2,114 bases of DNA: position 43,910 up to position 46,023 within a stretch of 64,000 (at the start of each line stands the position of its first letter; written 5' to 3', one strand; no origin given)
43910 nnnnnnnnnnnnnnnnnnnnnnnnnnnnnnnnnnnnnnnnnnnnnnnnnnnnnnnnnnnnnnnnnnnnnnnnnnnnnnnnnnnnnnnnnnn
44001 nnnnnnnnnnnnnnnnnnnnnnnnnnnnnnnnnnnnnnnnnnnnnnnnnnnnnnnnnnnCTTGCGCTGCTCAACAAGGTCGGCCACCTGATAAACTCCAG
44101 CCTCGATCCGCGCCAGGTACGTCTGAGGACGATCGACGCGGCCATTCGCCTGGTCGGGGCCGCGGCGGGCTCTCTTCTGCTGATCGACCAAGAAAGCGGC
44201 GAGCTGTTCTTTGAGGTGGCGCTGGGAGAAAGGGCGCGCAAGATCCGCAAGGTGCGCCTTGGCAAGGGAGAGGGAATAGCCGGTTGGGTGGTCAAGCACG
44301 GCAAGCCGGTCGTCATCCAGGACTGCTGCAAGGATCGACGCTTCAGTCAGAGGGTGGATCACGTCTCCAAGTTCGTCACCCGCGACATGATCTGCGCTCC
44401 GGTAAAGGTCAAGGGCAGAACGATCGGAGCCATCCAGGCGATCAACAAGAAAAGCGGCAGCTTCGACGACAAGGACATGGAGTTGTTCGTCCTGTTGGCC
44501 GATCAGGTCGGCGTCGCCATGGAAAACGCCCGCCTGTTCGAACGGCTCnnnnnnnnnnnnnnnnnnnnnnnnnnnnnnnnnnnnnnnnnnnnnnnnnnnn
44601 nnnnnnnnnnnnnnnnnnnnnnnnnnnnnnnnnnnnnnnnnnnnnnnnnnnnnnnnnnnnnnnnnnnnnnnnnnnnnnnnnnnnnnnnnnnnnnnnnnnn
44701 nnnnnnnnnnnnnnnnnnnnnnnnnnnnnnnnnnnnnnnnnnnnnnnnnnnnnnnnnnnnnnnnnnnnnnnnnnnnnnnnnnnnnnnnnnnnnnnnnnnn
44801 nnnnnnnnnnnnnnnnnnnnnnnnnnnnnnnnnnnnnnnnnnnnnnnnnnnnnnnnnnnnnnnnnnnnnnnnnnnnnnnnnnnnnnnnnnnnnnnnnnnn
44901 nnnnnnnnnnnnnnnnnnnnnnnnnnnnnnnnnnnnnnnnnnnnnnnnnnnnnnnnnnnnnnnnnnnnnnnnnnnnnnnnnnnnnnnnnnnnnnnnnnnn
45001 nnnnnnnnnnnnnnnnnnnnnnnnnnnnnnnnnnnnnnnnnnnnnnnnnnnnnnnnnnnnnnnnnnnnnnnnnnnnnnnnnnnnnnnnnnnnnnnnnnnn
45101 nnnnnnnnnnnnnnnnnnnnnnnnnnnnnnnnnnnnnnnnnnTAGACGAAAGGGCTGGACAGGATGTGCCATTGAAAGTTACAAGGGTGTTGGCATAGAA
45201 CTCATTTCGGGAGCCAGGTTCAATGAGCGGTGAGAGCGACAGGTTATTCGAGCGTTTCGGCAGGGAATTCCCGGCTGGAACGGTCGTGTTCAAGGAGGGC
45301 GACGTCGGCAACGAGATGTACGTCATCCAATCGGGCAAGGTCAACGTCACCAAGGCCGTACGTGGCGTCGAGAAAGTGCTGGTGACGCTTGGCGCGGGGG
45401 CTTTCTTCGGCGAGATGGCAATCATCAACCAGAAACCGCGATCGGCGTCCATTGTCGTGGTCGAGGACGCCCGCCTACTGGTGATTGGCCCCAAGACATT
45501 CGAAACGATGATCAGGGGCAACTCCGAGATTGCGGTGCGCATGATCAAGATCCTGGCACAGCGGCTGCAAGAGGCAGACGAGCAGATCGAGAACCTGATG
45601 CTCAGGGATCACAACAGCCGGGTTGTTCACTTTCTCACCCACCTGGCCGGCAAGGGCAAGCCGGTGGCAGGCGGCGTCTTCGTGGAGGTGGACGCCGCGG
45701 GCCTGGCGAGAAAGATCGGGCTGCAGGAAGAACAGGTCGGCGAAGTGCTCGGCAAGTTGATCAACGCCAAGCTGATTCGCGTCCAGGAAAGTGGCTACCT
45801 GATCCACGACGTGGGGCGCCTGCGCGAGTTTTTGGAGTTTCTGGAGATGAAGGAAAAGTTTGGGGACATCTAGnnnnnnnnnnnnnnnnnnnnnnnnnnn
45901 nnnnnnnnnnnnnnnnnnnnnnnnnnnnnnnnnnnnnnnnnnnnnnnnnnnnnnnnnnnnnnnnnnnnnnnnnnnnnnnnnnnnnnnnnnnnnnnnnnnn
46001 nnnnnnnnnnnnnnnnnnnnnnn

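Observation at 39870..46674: Self-contained five-gene cyclic-nucleotide circuit: writer, two readers, two erasers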

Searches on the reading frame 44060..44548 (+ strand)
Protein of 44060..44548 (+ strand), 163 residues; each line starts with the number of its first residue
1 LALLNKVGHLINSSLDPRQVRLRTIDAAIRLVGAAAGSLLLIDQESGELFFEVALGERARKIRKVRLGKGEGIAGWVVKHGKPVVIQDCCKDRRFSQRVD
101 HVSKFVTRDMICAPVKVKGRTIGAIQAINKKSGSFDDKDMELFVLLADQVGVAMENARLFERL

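Call 92: search_solved_structures(query=window:44060-44548:+, max_evalue=1e-8, show_alignments=4)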
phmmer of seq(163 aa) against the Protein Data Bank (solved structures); distinct sequences matched with E-value up to 1e-8: 11.
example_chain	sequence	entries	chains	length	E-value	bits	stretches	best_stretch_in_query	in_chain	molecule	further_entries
5w10_A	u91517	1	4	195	7.7e-23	84.1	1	3-162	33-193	cGMP-specific phosphodiesterase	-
3lfv_A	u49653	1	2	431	7.1e-21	77.8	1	49-161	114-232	cGMP-specific 3',5'-cyclic phosphodiesterase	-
3mf0_A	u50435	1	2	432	7.2e-21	77.8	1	49-161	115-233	cGMP-specific 3',5'-cyclic phosphodiesterase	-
1ykd_A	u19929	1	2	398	1.4e-20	76.8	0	2-141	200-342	adenylate cyclase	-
9lss_A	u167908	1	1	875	6e-20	74.8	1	50-161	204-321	cGMP-specific 3',5'-cyclic phosphodiesterase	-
3bjc_A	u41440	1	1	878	6.1e-20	74.7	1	50-161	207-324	cGMP-specific 3',5'-cyclic phosphodiesterase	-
2k31_A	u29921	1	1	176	1.1e-14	57.7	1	50-161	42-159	Phosphodiesterase 5A, cGMP-specific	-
2zmf_A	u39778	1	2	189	1.2e-14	57.6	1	29-162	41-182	cAMP and cAMP-inhibited cGMP 3',5'-cyclic phosphodiesterase 10A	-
4mcw_A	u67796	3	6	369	2.4e-12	50.1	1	11-163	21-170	Metal dependent phosphohydrolase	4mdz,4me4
1mc0_A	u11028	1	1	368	2.8e-10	43.4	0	12-162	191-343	3',5'-cyclic nucleotide phosphodiesterase 2A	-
3ibj_A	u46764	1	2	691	7.2e-09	38.8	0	12-162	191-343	cGMP-dependent 3',5'-cyclic phosphodiesterase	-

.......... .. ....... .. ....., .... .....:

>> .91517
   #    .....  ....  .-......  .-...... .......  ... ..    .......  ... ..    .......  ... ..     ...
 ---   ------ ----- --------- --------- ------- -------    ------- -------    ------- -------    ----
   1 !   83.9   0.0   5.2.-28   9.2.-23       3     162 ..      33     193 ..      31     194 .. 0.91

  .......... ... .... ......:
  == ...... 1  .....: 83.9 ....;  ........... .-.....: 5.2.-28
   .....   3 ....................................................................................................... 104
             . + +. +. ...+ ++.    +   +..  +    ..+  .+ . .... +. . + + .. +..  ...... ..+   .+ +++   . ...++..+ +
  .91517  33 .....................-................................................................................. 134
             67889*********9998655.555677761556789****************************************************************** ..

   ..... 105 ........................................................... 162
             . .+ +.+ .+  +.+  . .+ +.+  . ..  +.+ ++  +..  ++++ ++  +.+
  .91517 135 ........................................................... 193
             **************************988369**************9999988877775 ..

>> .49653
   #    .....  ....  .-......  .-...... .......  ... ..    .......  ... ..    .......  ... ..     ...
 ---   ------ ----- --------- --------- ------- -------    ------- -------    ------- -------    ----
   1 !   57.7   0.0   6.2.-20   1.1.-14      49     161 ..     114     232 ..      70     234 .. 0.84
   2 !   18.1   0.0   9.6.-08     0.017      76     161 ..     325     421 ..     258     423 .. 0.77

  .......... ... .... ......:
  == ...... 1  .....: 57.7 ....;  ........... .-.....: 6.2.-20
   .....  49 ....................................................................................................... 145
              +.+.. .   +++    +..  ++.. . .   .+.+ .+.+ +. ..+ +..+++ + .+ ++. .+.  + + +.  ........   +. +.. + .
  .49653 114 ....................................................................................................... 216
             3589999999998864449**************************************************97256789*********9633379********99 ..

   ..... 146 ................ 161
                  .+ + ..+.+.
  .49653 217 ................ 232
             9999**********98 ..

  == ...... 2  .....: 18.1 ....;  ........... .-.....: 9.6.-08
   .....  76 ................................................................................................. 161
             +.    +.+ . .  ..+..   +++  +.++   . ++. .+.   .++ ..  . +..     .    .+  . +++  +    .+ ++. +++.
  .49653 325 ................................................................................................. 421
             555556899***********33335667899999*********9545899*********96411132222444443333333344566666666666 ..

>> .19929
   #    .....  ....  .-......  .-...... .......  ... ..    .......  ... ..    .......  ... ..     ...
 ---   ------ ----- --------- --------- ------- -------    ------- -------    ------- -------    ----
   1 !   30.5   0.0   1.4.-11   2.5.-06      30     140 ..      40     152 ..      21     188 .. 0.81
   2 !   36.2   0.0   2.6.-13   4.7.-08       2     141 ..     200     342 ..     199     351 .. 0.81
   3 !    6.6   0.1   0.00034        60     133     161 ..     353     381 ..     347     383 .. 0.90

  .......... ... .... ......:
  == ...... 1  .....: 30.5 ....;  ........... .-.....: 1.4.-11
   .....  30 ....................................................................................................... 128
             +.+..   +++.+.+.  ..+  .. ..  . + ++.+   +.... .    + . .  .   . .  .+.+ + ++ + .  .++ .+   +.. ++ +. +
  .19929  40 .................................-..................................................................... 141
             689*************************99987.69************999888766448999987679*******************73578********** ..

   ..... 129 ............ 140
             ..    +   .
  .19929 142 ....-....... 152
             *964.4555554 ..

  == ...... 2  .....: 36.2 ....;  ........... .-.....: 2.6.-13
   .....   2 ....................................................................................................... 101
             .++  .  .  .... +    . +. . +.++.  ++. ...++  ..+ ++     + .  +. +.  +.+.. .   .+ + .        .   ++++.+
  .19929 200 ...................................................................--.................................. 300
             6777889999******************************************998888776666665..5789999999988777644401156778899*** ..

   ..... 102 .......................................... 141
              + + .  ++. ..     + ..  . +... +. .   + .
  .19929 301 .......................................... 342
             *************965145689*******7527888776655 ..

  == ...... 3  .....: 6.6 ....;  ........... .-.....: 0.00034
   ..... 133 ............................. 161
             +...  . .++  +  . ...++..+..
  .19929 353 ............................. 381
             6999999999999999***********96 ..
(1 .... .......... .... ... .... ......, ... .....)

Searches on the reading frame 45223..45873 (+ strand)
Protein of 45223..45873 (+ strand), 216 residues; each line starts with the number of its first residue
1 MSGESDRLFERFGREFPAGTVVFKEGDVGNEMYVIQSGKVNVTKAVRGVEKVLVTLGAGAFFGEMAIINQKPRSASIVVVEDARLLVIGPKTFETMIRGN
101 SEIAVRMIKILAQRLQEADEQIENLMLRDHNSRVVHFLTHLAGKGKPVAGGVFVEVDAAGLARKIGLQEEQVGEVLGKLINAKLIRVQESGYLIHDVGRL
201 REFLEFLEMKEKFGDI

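Call 3: search_protein_families(library=pfam, proteins=[window:45223-45873:+], max_evalue=0.01)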
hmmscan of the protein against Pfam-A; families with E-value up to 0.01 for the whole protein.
window:45223-45873:+ (216 aa): 2 families
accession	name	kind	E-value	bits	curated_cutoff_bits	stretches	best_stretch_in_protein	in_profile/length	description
PF00027.35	cNMP_binding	-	1.6e-24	86.1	27.5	1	14-98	2-87/89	Cyclic nucleotide-binding domain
PF13545.12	HTH_Crp_2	-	1e-06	29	27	1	133-202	2-69/70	Crp-like helix-turn-helix domain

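Call 25: search_protein_families(library=ncbifam, proteins=[window:45223-45873:+], max_evalue=0.001)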
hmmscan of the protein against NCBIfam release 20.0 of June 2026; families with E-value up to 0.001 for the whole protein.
window:45223-45873:+ (216 aa): 12 families
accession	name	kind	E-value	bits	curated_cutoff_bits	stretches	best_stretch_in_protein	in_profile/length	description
NF008732.0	PRK11753.1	equivalog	6.9e-21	74.7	266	1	14-194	26-210/214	cAMP-activated global transcriptional regulator CRP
TIGR03697.1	NtcA_cyano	equivalog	3.7e-13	49.7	244.95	1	19-196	1-184/193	global nitrogen regulator NtcA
NF058543.1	ActPatMycb56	equivalog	1.9e-12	46.7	460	1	17-118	25-125/317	acetyltransferase Pat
NF006901.0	PRK09392.1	equivalog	4.3e-12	45.8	211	1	12-203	31-220/236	transcriptional activator FtrB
TIGR03896.1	cyc_nuc_ocin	subfamily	1.1e-09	38.2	161.05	1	14-118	11-124/317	bacteriocin-type transport-associated protein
NF041163.2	encap_f2b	equivalog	5.5e-07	29.1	400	1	14-123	98-209/450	family 2B encapsulin nanocompartment shell protein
NF052518.1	TransRegLdrP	equivalog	4.2e-06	26.9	300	1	20-186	8-170/195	transcriptional regulator LdrP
NF053664.1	TransRegPtrACyano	equivalog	6.2e-06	25.7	300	1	31-193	29-188/196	Crp/Fnr family transcriptional regulator PtrA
NF008365.0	PRK11161.1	subfamily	2.9e-05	23.5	228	1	17-200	53-239/250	fumarate/nitrate reduction transcriptional regulator Fnr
NF050806.1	TransRegFixKCaul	equivalog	7.4e-05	22.1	300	1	15-187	27-196/215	transcriptional regulator FixK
NF050815.1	TransActFtrBCaul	equivalog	0.00022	20.6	300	1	12-142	33-161/251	transcriptional activator FtrB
NF007707.0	PRK10402.1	subfamily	0.00033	20.3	180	0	15-207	35-221/226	transcriptional regulator YeiL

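Call 83: search_solved_structures(query=window:45223-45870:+, max_evalue=0.00001, show_alignments=1)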
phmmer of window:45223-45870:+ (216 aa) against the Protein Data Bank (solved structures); distinct sequences matched with E-value up to 0.00001: 146 (the best 60 are shown).
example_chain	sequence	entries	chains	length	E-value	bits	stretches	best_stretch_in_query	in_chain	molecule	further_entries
5dyk_A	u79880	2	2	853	4.7e-30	108.1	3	15-119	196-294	CGMP-dependent protein kinase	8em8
5ezr_A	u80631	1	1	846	1.6e-28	103.1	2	9-80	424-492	cGMP-dependent protein kinase, putative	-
4rz7_A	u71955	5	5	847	1.6e-28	103.1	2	9-80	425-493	cGMP-dependent protein kinase, putative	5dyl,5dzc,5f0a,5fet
9p74_A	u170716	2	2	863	1.8e-28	103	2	9-80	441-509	cGMP-dependent protein kinase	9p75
9ya0_MA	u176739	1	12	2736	5.1e-27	98.2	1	20-96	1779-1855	PCR12, TGME49_219070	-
5j3u_A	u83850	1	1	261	2.8e-23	86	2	14-99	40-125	Protein Kinase A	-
4ev0_A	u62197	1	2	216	6.6e-23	84.8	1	14-200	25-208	Transcription regulator, Crp family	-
3shr_A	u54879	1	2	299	1.9e-21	80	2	15-98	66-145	cGMP-dependent protein kinase 1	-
3h3u_A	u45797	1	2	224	8.9e-21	77.8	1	15-201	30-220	PROBABLE TRANSCRIPTIONAL REGULATORY PROTEIN (PROBABLY CRP/FNR-FAMILY)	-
3mzh_A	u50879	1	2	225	9.1e-21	77.8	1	15-201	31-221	PROBABLE TRANSCRIPTIONAL REGULATORY PROTEIN (PROBABLY CRP/FNR-FAMILY)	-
3d0s_A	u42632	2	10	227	9.4e-21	77.8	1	15-201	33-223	TRANSCRIPTIONAL REGULATORY PROTEIN | PROBABLE TRANSCRIPTIONAL REGULATORY PROTEIN (PROBABLY CRP/ FNR-FAMILY)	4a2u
7pza_A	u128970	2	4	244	1.1e-20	77.6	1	14-202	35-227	Putative cAMP-binding protein-catabolite gene activator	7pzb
4z07_A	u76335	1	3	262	1.2e-20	77.4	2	15-98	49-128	cGMP-dependent protein kinase 1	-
3i54_A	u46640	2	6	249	1.3e-20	77.3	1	15-201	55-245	Transcriptional regulator, Crp/Fnr family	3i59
4cyd_A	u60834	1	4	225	2.7e-20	76.3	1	15-200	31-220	PROBABLE TRANSCRIPTION REGULATOR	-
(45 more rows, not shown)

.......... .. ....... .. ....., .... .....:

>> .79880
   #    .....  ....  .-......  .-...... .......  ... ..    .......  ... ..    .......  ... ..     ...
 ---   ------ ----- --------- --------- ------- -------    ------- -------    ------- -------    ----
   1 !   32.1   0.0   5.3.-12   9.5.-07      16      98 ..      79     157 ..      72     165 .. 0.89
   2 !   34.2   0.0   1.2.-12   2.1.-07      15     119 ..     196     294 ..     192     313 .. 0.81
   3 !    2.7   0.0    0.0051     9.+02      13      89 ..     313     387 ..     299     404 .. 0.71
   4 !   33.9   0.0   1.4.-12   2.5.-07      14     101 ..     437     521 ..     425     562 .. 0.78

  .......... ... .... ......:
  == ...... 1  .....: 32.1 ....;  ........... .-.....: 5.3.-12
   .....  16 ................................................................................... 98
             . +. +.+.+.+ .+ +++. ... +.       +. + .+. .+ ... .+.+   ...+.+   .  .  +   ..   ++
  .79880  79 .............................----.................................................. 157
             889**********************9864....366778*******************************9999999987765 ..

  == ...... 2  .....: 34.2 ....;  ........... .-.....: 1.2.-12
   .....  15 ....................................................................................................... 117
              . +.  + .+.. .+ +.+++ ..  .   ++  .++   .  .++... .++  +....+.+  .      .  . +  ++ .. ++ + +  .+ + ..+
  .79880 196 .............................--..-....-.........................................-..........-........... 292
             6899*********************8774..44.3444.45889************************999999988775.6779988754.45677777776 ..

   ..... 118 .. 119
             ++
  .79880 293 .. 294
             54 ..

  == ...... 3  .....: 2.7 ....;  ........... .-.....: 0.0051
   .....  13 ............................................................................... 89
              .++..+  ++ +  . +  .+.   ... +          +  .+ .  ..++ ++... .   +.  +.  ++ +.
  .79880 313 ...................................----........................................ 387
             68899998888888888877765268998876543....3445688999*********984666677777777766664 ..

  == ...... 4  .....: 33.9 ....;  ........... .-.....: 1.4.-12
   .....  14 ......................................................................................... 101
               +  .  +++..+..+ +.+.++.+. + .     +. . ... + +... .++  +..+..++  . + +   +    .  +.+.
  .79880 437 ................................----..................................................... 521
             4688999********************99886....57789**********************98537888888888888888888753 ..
